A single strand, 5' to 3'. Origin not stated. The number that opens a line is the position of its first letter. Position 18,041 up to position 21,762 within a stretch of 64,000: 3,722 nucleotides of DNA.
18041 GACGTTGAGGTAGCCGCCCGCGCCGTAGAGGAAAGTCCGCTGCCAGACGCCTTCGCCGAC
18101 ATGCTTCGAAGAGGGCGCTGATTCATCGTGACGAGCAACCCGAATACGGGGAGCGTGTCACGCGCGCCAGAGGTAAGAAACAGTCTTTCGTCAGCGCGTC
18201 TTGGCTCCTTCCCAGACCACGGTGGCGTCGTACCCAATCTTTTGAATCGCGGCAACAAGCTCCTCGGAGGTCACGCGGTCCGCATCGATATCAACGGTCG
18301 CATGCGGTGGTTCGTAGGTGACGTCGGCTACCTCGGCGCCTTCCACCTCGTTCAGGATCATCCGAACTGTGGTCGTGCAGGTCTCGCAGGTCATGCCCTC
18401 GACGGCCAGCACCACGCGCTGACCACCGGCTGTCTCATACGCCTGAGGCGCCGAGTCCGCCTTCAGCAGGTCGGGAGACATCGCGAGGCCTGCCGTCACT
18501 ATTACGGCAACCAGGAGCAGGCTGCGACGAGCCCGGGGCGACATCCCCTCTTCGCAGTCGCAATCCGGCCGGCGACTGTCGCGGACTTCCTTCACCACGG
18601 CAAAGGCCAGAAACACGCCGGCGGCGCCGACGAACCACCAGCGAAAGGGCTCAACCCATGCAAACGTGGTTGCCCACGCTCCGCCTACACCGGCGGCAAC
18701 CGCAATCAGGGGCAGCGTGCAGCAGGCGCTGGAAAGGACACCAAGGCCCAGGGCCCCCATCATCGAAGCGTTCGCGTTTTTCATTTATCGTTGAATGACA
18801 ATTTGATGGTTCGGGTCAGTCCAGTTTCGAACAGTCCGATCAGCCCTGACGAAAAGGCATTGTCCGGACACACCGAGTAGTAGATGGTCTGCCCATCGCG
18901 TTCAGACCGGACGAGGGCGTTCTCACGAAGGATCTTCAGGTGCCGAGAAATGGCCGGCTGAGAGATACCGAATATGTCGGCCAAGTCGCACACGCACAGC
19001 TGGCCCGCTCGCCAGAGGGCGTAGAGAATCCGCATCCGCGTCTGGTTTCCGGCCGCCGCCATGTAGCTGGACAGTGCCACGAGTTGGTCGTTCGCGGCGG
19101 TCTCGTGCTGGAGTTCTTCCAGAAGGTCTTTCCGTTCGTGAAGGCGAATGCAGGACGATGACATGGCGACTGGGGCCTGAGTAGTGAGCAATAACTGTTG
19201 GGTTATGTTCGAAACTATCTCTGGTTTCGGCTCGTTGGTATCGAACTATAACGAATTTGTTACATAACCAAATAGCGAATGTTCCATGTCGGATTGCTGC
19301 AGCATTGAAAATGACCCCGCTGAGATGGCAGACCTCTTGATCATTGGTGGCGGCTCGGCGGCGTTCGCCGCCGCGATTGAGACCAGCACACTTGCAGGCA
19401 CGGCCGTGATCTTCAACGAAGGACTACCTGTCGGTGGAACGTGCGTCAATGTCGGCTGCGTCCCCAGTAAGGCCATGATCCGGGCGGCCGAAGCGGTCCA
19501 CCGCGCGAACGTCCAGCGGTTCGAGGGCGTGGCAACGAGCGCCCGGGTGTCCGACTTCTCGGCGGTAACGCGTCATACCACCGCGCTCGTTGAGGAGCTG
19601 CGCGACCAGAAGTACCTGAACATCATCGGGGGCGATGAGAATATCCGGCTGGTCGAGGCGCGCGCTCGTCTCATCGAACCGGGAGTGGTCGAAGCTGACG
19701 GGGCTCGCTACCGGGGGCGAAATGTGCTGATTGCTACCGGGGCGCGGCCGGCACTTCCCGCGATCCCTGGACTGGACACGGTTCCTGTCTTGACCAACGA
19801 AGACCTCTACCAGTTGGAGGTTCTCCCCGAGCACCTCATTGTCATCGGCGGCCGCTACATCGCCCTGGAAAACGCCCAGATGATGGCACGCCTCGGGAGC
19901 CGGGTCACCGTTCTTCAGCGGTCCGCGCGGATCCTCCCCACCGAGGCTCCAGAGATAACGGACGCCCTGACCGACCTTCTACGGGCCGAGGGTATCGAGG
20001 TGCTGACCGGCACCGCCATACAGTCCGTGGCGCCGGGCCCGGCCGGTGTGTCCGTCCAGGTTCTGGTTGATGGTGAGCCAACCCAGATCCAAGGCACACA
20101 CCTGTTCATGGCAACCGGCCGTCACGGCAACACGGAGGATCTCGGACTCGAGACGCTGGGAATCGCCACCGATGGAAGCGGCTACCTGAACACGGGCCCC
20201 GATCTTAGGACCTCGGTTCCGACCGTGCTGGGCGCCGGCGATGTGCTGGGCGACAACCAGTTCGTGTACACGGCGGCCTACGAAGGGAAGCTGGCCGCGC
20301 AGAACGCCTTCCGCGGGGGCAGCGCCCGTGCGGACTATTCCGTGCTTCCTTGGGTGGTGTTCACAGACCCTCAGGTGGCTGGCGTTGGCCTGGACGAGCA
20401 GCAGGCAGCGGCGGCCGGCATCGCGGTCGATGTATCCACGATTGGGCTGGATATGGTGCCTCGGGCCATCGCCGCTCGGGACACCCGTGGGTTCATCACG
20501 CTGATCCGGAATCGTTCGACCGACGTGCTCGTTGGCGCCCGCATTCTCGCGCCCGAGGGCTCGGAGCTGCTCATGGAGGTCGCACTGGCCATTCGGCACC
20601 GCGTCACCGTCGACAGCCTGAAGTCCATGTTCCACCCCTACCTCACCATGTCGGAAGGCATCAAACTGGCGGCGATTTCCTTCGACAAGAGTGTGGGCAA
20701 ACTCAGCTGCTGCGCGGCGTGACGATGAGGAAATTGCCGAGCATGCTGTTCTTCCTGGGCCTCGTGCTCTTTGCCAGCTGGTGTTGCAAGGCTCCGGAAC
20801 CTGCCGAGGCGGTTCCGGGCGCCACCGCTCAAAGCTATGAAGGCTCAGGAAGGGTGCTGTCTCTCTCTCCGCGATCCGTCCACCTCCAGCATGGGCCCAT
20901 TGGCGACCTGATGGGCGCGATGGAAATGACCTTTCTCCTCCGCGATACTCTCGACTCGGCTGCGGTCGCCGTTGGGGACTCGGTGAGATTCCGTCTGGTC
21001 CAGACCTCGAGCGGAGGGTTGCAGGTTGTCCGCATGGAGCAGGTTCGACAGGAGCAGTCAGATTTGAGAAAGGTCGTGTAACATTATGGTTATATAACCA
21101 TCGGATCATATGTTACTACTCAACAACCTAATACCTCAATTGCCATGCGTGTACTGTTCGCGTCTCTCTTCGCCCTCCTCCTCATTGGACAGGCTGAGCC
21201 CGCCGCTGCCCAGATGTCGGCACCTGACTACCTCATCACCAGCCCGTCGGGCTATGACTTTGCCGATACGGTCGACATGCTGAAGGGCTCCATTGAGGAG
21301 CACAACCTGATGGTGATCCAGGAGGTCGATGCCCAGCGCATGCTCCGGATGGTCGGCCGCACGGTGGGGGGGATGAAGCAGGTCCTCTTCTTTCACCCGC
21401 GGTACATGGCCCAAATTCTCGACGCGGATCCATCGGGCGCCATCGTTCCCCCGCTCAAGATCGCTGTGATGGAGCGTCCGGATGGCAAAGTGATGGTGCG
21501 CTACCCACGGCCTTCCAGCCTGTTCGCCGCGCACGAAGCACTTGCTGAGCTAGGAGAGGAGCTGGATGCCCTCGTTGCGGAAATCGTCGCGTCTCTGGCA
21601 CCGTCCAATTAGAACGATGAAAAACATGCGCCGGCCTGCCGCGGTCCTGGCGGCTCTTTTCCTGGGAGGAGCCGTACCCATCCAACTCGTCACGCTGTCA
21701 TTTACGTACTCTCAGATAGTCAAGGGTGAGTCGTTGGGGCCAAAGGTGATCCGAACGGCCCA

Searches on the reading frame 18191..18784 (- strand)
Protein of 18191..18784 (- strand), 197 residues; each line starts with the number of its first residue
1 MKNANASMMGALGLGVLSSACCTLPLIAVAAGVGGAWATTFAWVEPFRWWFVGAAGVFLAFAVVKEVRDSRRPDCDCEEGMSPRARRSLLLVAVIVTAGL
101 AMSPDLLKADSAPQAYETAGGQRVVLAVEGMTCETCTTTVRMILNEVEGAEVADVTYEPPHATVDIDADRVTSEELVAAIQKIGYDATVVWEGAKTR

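Call 26: search_protein_families(library=pfam, proteins=[window:18191-18784:-], max_evalue=0.01)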
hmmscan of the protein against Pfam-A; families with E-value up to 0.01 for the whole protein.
window:18191-18784:- (197 aa): 3 families
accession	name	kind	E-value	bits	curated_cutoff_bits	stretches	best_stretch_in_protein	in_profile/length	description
PF02411.20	MerT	-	1.9e-12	47.7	32.9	1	2-93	5-95/116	MerT mercuric transport protein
PF00403.32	HMA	-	3.4e-11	43.8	24.8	1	125-186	1-62/62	Heavy-metal-associated domain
PF13567.11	DUF4131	-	0.0064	16.6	31.6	0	45-130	3-71/165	Domain of unknown function (DUF4131)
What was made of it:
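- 18191..18784 (-): Intact MerT-HMA (MerTP-type) fusion gene, 197 aa: parent type of the relic's C-terminal part. Pfam MerT residues 2-93 and HMA residues 125-186 (call 26).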

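Call 33: list_cluster_members(proteins=[P0003, window:18191-18784:-])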
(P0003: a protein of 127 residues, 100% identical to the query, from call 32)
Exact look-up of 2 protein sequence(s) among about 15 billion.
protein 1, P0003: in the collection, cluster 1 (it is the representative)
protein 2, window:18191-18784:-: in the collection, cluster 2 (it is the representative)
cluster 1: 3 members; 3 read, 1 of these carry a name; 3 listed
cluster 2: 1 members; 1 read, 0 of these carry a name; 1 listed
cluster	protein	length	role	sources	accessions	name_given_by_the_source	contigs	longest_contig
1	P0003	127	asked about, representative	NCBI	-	-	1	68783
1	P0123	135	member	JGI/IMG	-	DNA-binding transcriptional ArsR family regulator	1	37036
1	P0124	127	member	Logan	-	-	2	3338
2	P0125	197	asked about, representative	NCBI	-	-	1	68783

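Call 38: find_encoding_contigs(protein=window:18191-18784:-, flank=10000, max_places=6)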
Protein window:18191-18784:- (197 aa): no gene with exactly this product is on record in the collection.

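Call 57: search_protein_families(library=ncbifam, proteins=[window:18191-18784:-], max_evalue=0.00001)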
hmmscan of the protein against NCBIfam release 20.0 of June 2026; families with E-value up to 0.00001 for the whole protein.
window:18191-18784:- (197 aa): 11 families
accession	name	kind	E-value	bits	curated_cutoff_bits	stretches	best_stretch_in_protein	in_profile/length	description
NF033556.1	MerTP_fusion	equivalog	2.2e-32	112.2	180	1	15-187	6-185/186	mercuric transport protein MerTP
NF041115.1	UxxU_metal_bind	equivalog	2.4e-20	72.4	95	1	121-190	3-72/74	metal-binding (seleno)protein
NF045683.1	MerT_CopZ_Se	exception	2.5e-18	66.4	375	2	87-190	132-230/235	MerT/CopZ fusion-like heavy metal transport selenoprotein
NF010314.2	PRK13751.2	equivalog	3e-14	53.1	150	1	6-98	10-100/116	mercuric ion transporter MerT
NF047957.1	CopZ_AFE_1862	equivalog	4.1e-13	49.5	85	1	125-187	2-61/62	CopZ family metallochaperone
NF033795.1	chaper_CopZ_Bs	exception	1.4e-12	47.6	91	1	124-187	2-65/66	copper chaperone CopZ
TIGR02052.1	MerP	equivalog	6.8e-12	45.7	92.55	1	118-189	19-90/92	mercury resistance system periplasmic binding protein MerP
NF010311.1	PRK13748.1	subfamily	1.8e-11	43.6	600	1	126-190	3-66/560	mercury(II) reductase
NF033794.2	chaper_CopZ_Eh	exception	3.4e-11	43.1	95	1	126-190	4-68/68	copper chaperone CopZ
TIGR00003.1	TIGR00003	subfamily_domain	8.3e-10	38.7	62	1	125-187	3-65/66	copper ion binding protein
NF007952.0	PRK10671.1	equivalog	1.3e-07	30.3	1316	1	115-196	96-174/838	copper-exporting P-type ATPase CopA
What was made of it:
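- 18191..18784 (-): NF033556 MerTP_fusion 112 bits, below its cutoff of 180 (call 57).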

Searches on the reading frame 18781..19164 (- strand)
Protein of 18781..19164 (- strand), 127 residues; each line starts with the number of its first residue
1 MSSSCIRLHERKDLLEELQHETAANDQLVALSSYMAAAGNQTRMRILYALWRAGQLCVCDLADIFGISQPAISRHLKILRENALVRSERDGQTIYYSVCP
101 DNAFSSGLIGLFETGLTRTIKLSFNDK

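Call 26: search_protein_families(library=pfam, proteins=[window:18781-19164:-], max_evalue=0.01)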
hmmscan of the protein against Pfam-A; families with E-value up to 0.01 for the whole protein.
window:18781-19164:- (127 aa): 10 families
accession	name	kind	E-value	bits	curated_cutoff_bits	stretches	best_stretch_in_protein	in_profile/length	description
PF01022.26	HTH_5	-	3.1e-17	62.6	22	1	40-86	1-46/47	Bacterial regulatory protein, arsR family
PF12840.13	HTH_20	-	1.1e-09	38.5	27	1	40-87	3-50/51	Helix-turn-helix domain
PF01047.28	MarR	-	5.1e-07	29.9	24.6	1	40-90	2-52/59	MarR family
PF13412.12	HTH_24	-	3.4e-06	26.9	21.9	1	40-81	2-43/48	Winged helix-turn-helix DNA-binding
PF12802.13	MarR_2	-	4.7e-06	27.1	27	1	42-91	6-56/61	MarR family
PF25213.1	HVO_A0261_N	-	0.00016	21.9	35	1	38-89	8-58/86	HVO_A0261 N-terminal domain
PF13545.12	HTH_Crp_2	-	0.00088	19.6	27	1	60-91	27-57/70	Crp-like helix-turn-helix domain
PF13384.12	HTH_23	-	0.0016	18.6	24.6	1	41-79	5-41/50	Homeodomain-like domain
PF24038.1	DUF7347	-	0.0064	17.1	27.6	0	35-91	5-63/77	Domain of unknown function (DUF7347)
PF25212.1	HVO_A0114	-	0.0083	16.3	27.6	0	40-93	21-74/84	HVO_A0114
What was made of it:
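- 18781..19164 (-): Intact ArsR/SmtB-type regulator, 127 aa, with N-terminal Cys5 and a CVC motif in helix 3: parent type of the relic's N-terminal part. Pfam HTH_5 residues 40-86 (call 26).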

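Call 32: find_homologous_proteins(query=window:18781-19164:-, max_evalue=1e-10)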
Query window:18781-19164:- (127 aa): 286 proteins with E <= 1e-10 among 384 candidates; the best 120 are listed.
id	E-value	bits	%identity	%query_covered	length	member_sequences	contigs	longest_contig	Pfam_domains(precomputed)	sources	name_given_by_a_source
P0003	2.1e-77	275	100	100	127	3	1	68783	PF01047.29,PF12840.14,PF13412.13,PF01022.27,PF12802.14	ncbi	-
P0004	1.2e-58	214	81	95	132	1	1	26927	PF01047.29,PF12840.14,PF13412.13,PF01022.27,PF12802.14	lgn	-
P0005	3.8e-58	212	82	94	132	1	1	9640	PF01047.29,PF12840.14,PF13412.13,PF01022.27,PF12802.14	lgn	-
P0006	1.4e-52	195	73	97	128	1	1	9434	PF01047.29,PF12840.14,PF13412.13,PF01022.27,PF12802.14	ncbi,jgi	-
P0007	6.5e-51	189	72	96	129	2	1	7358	PF01047.29,PF12840.14,PF13412.13,PF01022.27,PF12802.14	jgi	jgi:ArsR family transcriptional regulator, lead/cadmium/zinc/bismuth-responsive transcriptional repr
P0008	3.9e-44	167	69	86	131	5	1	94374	PF01047.29,PF12840.14,PF13412.13,PF01022.27,PF12802.14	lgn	-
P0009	4.4e-41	157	60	97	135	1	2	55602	PF01047.29,PF12840.14,PF13412.13,PF01022.27,PF12802.14,PF13545.13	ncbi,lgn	ncbi:MAG: metalloregulator ArsR/SmtB family transcription factor [Rhodothermales bacterium]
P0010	4.1e-40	154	61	96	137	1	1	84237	PF01047.29,PF12840.14,PF01022.27,PF12802.14,PF13545.13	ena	-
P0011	5.5e-40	154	61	96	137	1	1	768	PF01047.29,PF12840.14,PF01022.27,PF12802.14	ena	-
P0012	8.3e-40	153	60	96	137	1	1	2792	PF01047.29,PF12840.14,PF13412.13,PF01022.27,PF12802.14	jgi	jgi:DNA-binding transcriptional ArsR family regulator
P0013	9.0e-40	153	60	95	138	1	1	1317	PF01047.29,PF12840.14,PF13412.13,PF01022.27,PF12802.14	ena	-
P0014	9.4e-40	153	63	88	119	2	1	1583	PF01047.29,PF12840.14,PF01022.27,PF12802.14,PF13545.13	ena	-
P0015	1.0e-39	153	58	96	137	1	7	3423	PF01047.29,PF12840.14,PF01022.27,PF12802.14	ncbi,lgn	-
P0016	1.0e-39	153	59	96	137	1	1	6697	PF01047.29,PF12840.14,PF01022.27,PF12802.14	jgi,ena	-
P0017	1.3e-39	153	59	97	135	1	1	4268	PF01047.29,PF12840.14,PF01022.27,PF12802.14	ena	-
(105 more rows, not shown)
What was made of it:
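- The window is a metagenome-assembled contig (call 32).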

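Call 36: find_encoding_contigs(protein=P0003, flank=10000, max_places=10)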
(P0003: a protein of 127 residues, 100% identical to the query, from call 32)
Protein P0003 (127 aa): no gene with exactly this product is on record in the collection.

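Call 37: find_encoding_contigs(protein=P0123, flank=10000, max_places=6)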
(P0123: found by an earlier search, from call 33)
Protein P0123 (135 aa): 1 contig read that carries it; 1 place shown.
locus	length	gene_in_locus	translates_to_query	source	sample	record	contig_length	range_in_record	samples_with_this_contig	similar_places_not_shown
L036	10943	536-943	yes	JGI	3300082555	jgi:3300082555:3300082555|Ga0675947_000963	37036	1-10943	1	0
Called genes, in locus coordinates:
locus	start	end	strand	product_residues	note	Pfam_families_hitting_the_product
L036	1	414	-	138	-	?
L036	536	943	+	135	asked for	PF01022:HTH_5, PF01047:MarR (weak), PF12802:MarR_2 (weak), PF12840:HTH_20, PF13412:HTH_24 (weak)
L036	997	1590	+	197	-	PF02411:MerT, PF00403:HMA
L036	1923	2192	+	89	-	PF13192:Thioredoxin_3 (weak)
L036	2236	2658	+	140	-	-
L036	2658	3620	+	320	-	-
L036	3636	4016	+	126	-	PF00403:HMA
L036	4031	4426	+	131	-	PF00403:HMA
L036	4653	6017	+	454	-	PF07992:Pyr_redox_2, PF13738:Pyr_redox_3 (faint), PF00070:Pyr_redox, PF02852:Pyr_redox_dim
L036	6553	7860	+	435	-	-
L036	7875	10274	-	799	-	PF19313:DUF5916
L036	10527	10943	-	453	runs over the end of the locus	PF00067:p450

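Call 46: find_encoding_contigs(protein=P0004, flank=10000, max_places=4)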
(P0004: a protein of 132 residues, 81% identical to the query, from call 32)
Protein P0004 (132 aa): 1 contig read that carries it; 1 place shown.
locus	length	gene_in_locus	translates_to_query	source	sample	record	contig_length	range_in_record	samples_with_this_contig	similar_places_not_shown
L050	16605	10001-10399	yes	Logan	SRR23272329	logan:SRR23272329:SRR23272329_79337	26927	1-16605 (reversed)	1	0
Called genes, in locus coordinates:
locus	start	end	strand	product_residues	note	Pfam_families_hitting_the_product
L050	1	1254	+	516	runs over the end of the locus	PF13487:HD_5, PF01966:HD, PF00196:GerE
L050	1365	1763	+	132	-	PF10604:Polyketide_cyc2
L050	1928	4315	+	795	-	PF12704:MacB_PCD, PF02687:FtsX, PF12704:MacB_PCD, PF02687:FtsX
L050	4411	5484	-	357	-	PF13480:Acetyltransf_6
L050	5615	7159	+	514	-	-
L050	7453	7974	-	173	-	-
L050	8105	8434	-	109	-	PF11604:CusF_Ec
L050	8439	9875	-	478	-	PF07992:Pyr_redox_2, PF01134:GIDA (faint), PF12831:FAD_oxidored (weak), PF13738:Pyr_redox_3, PF00070:Pyr_redox, PF02852:Pyr_redox_dim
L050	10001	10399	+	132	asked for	PF12840:HTH_20, PF13412:HTH_24 (weak), PF01022:HTH_5, PF01047:MarR, PF12802:MarR_2 (weak)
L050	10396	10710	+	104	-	PF00403:HMA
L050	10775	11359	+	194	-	PF02411:MerT, PF00403:HMA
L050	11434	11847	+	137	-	-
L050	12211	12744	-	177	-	-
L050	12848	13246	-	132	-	PF00376:MerR, PF13411:MerR_1, PF09278:MerR-DNA-bind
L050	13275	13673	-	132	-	-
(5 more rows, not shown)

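Call 47: find_encoding_contigs(protein=P0124, flank=10000, max_places=4)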
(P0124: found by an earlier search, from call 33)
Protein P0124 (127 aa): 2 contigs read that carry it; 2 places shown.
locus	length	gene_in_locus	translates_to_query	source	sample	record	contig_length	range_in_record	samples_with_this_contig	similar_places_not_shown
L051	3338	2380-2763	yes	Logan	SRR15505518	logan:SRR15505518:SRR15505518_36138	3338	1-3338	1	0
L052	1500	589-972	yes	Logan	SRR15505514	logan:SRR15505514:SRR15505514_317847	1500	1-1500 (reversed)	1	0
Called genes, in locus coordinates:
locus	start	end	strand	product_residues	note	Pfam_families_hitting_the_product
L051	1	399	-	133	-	?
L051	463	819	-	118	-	PF11604:CusF_Ec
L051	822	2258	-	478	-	PF07992:Pyr_redox_2, PF01134:GIDA, PF13738:Pyr_redox_3, PF00070:Pyr_redox, PF02852:Pyr_redox_dim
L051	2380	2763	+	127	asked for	PF01022:HTH_5, PF01047:MarR (weak), PF12802:MarR_2 (weak), PF12840:HTH_20, PF13412:HTH_24 (weak)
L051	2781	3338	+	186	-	?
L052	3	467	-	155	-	?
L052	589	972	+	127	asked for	PF01022:HTH_5, PF01047:MarR (weak), PF12802:MarR_2 (weak), PF12840:HTH_20, PF13412:HTH_24 (weak)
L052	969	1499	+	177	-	?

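Call 57: search_protein_families(library=ncbifam, proteins=[window:18781-19164:-], max_evalue=0.00001)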
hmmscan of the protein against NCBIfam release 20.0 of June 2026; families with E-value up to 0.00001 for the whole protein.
window:18781-19164:- (127 aa): 9 families
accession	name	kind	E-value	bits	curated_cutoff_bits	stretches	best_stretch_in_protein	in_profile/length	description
NF033788.1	HTH_metalloreg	subfamily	6.2e-26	90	55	1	33-101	3-71/77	metalloregulator ArsR/SmtB family transcription factor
NF033789.1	repress_SdpR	subfamily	2.3e-15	56.2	100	1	37-98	4-64/79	autorepressor SdpR family transcription factor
NF007528.0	PRK10141.1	subfamily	1.3e-14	54.1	97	1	39-101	14-76/117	metalloregulator ArsR/SmtB family transcription factor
NF045707.1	Dbac_1936_reg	equivalog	2.5e-11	43.5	115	1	33-99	9-74/99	ArsR/SmtB-type metalloregulator TsoR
NF041413.1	ArsR_Rv2640c_fam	equivalog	2.8e-10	40.6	155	1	25-102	26-105/118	Rv2640c family ArsR-like transcriptional regulator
NF040642.1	sulf_sens_BigR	equivalog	4.2e-09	36.4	155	1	35-103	14-81/95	sulfite-sensing transcriptional repressor BigR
NF047906.1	CdPbTransRegCmtR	equivalog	6e-08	32.5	150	1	27-114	7-92/104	Cd(II)/Pb(II)-sensing metalloregulatory transcriptional regulator CmtR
TIGR01884.1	cas_HTH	subfamily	4.4e-06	26.2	60.2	1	35-89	136-190/202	CRISPR-associated CARF protein Csa3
NF052532.1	TransRegPagRBaca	equivalog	8.4e-06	25.8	170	1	38-99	24-84/99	transcriptional repressor PagR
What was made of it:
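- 18781..19164 (-): NF033788 (call 57).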

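Call 77: predict_structure(alignment_id=A2)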
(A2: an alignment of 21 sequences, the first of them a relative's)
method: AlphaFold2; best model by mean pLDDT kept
length: 127 residues; sequences in the alignment: 21
mean_pLDDT: 78.6   pTM: 0.76
mean pLDDT of the five models: 78.6, 78.0, 76.8, 75.1, 71.9
residues with pLDDT >= 90: 46; 70-90: 48; 50-70: 23; < 50: 10
segments of 3 or more residues with pLDDT < 50: 1-3, 119-124
pLDDT, mean of each block of 10 residues (from residue 1): 57 78 74 67 90 91 92 94 91 90 80 63 43
secondary structure, 60 per line:
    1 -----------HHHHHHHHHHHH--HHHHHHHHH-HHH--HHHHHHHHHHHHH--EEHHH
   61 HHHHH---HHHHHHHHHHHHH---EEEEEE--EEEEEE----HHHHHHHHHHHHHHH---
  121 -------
elements in order: H12-23 H26-34 H41-53 H58-65 H69-81 E85-90 E93-98 H103-117

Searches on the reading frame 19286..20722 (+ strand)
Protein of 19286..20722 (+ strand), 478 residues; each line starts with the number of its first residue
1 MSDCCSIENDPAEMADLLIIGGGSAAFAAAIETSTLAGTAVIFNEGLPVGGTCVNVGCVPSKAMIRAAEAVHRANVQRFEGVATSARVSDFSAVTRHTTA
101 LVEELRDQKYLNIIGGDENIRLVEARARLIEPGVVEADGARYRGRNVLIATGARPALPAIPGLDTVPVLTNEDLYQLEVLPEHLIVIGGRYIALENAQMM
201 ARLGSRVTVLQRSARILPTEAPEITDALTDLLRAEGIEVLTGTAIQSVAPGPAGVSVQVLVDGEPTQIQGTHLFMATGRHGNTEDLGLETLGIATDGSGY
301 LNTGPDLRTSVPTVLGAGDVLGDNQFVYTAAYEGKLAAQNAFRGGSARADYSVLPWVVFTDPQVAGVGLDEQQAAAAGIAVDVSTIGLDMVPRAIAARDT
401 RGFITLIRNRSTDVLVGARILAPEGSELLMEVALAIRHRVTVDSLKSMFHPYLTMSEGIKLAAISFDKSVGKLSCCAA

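Call 26: search_protein_families(library=pfam, proteins=[window:19286-20722:+], max_evalue=0.01)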
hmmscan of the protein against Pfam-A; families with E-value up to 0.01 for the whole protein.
window:19286-20722:+ (478 aa): 7 families
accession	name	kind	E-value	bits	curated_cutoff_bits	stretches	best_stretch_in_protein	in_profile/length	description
PF07992.20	Pyr_redox_2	-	2.9e-53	181.6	26.1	1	16-334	2-291/291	Pyridine nucleotide-disulphide oxidoreductase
PF02852.28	Pyr_redox_dim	-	3e-26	92.2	25.3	1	355-462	2-109/110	Pyridine nucleotide-disulphide oxidoreductase, dimerisation domain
PF00070.33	Pyr_redox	-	1.1e-16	61.5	22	1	183-257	1-77/82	Pyridine nucleotide-disulphide oxidoreductase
PF13738.12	Pyr_redox_3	-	9.4e-14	51.8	30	1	134-299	115-287/305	Pyridine nucleotide-disulphide oxidoreductase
PF01134.28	GIDA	-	1.5e-08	34.6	22.1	1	16-153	1-150/391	Glucose inhibited division protein A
PF03486.20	HI0933_like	-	0.0025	17.7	50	0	197-279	83-164/244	HI0933-like protein Rossmann domain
PF12831.13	FAD_oxidored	-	0.0032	17.3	27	0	16-71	1-56/416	FAD dependent oxidoreductase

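Call 57: search_protein_families(library=ncbifam, proteins=[window:19286-20722:+], max_evalue=0.00001)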
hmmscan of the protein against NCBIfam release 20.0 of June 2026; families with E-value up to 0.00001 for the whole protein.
window:19286-20722:+ (478 aa): 39 families (the best 25 are shown)
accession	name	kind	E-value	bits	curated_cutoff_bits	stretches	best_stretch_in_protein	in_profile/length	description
TIGR02053.1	MerA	equivalog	8.8e-147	489.8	454.45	1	16-477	2-464/465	mercury(II) reductase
NF010311.1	PRK13748.1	subfamily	5.3e-122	408.5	600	1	12-477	95-559/560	mercury(II) reductase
NF004991.0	PRK06370.1-3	subfamily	1.5e-94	317.4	620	1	10-469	31-490/509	FAD-containing oxidoreductase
TIGR01350.1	lipoamide_DH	equivalog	1.2e-92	311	408.8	1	15-465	2-453/461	dihydrolipoyl dehydrogenase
NF004992.0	PRK06370.1-4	equivalog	1.2e-90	304.1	629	1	15-459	5-448/459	FAD-containing oxidoreductase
NF004946.0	PRK06292.2-4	subfamily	6.1e-77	259.4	634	1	14-462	3-466/487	dihydrolipoyl dehydrogenase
NF004943.0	PRK06292.2-1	equivalog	1.1e-76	258.5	432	1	14-466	3-455/456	dihydrolipoyl dehydrogenase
NF004947.0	PRK06292.2-5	equivalog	4.2e-76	256.7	592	1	16-465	5-457/474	dihydrolipoyl dehydrogenase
NF004776.0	PRK06116.1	equivalog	1.3e-72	245.3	480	1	16-445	6-432/450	glutathione-disulfide reductase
NF004990.0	PRK06370.1-1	equivalog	2.1e-71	241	842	1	15-457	5-446/459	FAD-containing oxidoreductase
NF004939.0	PRK06292.1-1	equivalog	2.2e-70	237.7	435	1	14-463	5-455/476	dihydrolipoyl dehydrogenase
NF005883.0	PRK07845.1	equivalog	2.8e-69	234.3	479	1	14-463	2-456/466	NAD(P)H-quinone dehydrogenase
NF005884.0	PRK07846.1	equivalog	7e-67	226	501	1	14-445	3-429/454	mycothione reductase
NF040477.1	chlor_oxi_RclA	equivalog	1.4e-65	221.7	740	1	18-459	7-433/441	reactive chlorine resistance oxidoreductase RclA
NF041853.1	hythiocyan_redase_MerA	equivalog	5.5e-64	216.6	650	1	16-458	5-433/440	hypothiocyanous acid reductase MerA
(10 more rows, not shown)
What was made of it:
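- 19286..20722 (+): merA (mercuric reductase core, 478 aa). TIGR02053 MerA 489.8 bits, above its cutoff of 454 (call 57).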

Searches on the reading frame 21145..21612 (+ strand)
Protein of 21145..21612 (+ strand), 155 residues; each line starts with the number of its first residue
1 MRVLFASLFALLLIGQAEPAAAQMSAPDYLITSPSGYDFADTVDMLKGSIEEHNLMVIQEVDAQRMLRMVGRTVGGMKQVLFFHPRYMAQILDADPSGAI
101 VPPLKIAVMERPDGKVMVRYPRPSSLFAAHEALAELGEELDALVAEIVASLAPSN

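Call 30: search_protein_families(library=pfam, proteins=[window:21145-21612:+], max_evalue=0.00001)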
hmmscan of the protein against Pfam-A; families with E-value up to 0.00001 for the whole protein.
window:21145-21612:+ (155 aa): 1 family
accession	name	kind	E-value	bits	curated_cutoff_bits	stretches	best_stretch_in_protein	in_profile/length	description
PF03625.19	DUF302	-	3.9e-08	33.5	23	1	62-123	2-63/63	Domain of unknown function DUF302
